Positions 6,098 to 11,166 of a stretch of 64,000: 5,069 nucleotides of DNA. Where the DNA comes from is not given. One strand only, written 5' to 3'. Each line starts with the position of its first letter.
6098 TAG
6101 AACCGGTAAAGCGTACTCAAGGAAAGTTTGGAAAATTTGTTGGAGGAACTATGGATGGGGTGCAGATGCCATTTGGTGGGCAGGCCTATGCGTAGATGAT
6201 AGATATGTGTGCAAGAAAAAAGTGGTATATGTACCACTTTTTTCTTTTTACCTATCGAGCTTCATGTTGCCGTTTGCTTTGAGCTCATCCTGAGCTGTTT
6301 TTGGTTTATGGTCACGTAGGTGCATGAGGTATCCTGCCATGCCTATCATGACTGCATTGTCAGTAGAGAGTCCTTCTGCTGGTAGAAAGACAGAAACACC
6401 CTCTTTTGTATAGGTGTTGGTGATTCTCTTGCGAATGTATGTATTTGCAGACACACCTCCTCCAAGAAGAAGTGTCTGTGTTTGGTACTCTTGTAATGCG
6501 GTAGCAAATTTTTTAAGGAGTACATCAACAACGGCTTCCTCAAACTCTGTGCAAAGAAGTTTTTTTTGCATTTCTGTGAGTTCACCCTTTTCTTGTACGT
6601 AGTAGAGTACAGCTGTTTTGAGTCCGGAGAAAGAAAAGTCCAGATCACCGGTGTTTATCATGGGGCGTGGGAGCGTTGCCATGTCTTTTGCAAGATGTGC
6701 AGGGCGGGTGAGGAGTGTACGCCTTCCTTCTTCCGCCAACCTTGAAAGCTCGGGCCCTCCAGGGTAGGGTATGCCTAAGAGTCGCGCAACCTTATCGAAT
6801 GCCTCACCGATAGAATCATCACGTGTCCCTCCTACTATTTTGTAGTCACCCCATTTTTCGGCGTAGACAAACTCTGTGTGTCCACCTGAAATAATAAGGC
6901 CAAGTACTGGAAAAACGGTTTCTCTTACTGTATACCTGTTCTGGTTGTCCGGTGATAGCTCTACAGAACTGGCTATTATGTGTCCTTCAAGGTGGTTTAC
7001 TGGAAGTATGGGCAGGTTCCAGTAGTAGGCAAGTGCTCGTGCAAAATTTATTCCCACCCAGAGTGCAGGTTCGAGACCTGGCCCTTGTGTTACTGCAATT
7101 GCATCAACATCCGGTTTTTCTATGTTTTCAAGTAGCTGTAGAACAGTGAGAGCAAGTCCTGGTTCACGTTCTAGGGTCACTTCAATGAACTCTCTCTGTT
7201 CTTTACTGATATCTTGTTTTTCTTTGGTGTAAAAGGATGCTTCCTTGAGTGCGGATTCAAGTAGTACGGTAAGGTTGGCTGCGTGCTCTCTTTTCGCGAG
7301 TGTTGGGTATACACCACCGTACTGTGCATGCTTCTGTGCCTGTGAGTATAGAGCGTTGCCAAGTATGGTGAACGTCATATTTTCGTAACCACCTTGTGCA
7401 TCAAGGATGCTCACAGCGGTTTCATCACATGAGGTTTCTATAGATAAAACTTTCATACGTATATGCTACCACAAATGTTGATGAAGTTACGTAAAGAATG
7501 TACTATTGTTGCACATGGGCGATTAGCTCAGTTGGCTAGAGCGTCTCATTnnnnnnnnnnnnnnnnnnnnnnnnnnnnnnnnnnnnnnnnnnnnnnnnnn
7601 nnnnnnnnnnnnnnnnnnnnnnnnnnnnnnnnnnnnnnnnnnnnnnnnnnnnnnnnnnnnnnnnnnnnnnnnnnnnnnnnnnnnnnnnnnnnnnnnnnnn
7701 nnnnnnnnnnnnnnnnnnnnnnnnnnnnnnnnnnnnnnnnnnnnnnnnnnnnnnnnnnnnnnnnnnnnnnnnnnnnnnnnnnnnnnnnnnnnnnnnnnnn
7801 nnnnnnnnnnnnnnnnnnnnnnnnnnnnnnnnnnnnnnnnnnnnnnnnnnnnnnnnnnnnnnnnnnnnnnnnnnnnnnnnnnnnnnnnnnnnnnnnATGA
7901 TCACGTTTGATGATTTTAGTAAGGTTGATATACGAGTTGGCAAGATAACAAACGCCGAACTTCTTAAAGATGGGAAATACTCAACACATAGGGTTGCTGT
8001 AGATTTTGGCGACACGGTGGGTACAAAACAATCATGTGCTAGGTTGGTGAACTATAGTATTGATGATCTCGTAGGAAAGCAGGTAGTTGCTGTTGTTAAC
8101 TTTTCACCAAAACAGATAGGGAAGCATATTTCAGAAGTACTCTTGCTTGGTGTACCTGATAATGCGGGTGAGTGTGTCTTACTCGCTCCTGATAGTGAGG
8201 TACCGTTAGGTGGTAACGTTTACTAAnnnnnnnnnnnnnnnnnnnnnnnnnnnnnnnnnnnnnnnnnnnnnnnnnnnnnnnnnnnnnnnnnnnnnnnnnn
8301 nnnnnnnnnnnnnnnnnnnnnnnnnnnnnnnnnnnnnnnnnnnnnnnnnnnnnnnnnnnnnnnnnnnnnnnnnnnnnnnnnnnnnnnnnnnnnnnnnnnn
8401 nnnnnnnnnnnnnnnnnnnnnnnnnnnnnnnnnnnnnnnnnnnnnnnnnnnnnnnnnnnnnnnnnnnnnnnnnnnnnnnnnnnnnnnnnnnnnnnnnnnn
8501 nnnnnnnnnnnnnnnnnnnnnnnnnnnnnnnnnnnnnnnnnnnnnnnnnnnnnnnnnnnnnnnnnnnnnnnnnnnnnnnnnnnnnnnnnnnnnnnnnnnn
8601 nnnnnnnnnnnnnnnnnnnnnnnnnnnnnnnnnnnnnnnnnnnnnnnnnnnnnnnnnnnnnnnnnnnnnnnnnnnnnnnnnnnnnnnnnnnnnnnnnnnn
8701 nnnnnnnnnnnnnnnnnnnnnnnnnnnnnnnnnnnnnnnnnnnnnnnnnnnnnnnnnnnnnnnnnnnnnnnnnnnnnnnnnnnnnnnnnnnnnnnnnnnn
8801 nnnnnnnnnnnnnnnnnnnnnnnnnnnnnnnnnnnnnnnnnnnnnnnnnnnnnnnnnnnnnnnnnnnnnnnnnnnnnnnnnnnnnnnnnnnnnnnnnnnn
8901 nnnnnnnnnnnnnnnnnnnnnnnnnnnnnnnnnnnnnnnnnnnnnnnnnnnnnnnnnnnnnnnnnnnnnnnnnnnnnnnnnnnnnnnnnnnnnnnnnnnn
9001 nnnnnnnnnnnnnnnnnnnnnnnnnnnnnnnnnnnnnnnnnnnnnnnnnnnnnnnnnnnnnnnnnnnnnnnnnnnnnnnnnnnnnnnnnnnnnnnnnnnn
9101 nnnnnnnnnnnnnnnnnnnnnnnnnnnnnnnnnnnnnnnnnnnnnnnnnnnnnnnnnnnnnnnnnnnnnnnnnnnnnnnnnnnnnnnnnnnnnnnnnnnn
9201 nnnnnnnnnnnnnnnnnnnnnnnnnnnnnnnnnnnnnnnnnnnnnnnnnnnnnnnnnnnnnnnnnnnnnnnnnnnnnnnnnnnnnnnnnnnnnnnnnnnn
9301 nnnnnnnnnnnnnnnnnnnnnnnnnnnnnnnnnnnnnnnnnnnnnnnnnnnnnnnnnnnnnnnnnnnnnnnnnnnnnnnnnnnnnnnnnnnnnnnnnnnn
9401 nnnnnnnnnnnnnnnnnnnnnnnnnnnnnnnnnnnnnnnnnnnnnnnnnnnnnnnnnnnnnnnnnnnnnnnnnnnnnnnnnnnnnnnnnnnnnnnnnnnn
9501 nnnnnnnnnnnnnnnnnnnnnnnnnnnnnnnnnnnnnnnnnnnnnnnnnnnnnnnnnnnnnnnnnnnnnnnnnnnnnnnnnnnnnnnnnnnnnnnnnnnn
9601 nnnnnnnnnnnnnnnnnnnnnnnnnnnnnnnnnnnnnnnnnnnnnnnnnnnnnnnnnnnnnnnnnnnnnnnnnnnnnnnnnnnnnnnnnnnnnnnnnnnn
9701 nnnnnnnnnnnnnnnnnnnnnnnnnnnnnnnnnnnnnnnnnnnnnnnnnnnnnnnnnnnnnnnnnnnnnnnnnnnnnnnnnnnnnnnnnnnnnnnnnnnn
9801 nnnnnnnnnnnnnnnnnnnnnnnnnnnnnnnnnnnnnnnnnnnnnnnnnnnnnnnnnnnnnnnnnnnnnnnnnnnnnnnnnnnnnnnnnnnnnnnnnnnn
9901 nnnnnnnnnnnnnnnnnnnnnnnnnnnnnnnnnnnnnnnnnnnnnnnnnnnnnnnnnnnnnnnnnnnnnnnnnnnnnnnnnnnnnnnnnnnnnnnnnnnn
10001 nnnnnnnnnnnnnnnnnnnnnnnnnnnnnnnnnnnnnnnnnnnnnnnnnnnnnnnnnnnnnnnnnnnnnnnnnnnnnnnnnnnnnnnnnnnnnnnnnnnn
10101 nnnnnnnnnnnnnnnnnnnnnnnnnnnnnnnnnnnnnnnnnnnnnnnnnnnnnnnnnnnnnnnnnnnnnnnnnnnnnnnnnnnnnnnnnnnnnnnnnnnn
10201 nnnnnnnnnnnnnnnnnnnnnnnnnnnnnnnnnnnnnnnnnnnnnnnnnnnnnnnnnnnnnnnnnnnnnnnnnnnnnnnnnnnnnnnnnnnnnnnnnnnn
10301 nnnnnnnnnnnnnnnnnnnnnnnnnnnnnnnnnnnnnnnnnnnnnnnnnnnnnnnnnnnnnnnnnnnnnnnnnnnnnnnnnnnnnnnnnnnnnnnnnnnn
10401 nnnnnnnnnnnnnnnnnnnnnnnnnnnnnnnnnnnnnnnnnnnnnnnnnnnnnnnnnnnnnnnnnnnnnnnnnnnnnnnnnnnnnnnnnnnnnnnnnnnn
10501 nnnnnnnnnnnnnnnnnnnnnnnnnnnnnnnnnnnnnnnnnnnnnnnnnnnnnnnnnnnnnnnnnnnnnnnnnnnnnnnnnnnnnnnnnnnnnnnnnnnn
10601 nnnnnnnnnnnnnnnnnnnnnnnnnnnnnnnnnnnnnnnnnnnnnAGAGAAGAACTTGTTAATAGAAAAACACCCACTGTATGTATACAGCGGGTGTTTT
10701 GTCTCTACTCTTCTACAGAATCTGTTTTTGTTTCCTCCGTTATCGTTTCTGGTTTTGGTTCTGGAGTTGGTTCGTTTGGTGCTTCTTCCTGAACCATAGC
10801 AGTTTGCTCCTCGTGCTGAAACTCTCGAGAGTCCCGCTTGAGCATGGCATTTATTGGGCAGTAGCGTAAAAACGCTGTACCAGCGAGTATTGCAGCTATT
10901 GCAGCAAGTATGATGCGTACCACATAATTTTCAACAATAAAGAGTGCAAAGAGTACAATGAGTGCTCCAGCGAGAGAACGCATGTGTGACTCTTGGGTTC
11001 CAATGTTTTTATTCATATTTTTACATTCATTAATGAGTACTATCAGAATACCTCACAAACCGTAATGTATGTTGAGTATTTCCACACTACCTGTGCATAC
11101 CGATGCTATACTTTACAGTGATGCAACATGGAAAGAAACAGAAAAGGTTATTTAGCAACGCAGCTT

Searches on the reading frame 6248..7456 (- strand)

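Call 8: search_protein_families(library=pfam, proteins=[window:6248-7456:-], max_evalue=0.001)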
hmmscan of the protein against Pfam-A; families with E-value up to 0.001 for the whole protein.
window:6248-7456:- (402 aa): 2 families
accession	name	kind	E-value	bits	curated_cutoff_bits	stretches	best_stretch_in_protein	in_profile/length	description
PF00814.31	TsaD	-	1.3e-77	261.5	24.8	2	111-372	45-263/264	tRNA N6-adenosine threonylcarbamoyltransferase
PF22521.2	HypF_C_2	-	3.1e-07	30.8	27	1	294-372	162-240/241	Carbamoyltransferase, Kae1-like Domain, second subdomain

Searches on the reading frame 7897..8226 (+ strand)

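Call 74: search_protein_families(library=pfam, proteins=[window:7897-8226:+], max_evalue=0.001)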
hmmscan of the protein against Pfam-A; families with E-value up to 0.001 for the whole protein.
window:7897-8226:+ (109 aa): 1 family
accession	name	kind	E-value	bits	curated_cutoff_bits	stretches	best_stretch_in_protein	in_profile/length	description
PF01588.26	tRNA_bind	-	2.4e-10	40.8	27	1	12-105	1-94/96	Putative tRNA binding domain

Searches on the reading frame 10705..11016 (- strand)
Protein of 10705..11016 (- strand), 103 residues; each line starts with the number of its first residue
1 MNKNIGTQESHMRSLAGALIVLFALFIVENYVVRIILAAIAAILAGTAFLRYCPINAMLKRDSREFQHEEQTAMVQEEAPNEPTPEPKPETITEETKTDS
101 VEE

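Call 74: search_protein_families(library=pfam, proteins=[window:10705-11016:-], max_evalue=0.001)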
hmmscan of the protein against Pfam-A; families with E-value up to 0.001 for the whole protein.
window:10705-11016:- (103 aa): 1 family
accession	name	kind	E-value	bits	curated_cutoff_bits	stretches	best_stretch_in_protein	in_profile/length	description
PF11127.14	YgaP-like_TM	-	5.1e-12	46.2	25.3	1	1-63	1-62/66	Inner membrane protein YgaP-like, transmembrane domain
